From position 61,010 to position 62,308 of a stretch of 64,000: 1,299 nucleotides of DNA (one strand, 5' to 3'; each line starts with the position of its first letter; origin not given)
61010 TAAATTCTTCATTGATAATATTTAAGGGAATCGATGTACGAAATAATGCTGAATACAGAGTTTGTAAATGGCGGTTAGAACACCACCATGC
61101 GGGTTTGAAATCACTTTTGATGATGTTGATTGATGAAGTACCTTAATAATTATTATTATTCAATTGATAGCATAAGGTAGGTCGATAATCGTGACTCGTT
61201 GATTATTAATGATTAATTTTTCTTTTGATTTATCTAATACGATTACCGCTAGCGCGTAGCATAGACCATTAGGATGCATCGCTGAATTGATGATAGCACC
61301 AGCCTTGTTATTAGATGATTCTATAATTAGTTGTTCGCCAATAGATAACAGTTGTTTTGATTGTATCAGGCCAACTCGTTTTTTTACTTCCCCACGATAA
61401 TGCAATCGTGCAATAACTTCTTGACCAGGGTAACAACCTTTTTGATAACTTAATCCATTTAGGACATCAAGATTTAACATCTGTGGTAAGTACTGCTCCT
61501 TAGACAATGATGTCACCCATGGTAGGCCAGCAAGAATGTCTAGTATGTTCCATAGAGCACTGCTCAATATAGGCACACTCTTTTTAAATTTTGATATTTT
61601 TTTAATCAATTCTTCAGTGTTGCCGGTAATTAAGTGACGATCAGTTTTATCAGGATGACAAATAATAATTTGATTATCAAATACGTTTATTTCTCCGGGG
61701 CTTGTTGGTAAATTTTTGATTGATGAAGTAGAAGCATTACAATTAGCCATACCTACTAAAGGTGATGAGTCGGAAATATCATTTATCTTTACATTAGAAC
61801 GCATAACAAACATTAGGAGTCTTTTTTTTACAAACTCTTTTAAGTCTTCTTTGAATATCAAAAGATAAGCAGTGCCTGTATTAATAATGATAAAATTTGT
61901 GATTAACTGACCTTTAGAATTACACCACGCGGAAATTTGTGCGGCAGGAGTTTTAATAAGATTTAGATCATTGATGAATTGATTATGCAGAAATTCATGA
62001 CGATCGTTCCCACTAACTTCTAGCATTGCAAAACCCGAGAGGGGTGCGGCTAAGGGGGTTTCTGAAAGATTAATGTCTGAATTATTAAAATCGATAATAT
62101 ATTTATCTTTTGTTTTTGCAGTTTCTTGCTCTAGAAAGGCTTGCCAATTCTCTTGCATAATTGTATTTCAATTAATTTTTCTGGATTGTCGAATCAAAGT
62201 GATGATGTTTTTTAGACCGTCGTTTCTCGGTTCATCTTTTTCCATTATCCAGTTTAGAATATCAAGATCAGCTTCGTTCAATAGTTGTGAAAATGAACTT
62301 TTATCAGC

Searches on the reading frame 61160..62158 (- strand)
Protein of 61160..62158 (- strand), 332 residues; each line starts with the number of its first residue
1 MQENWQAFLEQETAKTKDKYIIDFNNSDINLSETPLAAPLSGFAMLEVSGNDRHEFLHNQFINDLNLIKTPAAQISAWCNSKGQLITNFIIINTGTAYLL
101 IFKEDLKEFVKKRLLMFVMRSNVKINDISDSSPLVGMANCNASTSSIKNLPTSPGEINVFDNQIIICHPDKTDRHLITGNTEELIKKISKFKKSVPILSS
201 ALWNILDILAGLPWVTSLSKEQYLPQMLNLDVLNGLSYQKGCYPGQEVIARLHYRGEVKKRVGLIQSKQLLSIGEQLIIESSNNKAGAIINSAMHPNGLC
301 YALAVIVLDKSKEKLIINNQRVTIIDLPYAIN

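Call 50: search_protein_families(library=pfam, proteins=[window:61160-62158:-], max_evalue=0.00001)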
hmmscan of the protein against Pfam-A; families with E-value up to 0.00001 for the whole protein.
window:61160-62158:- (332 aa): 1 family
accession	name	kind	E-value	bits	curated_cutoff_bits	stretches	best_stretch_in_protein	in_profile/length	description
PF01571.26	GCV_T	-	4.4e-07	29.9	25.6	1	41-131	46-137/255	Aminomethyltransferase folate-binding domain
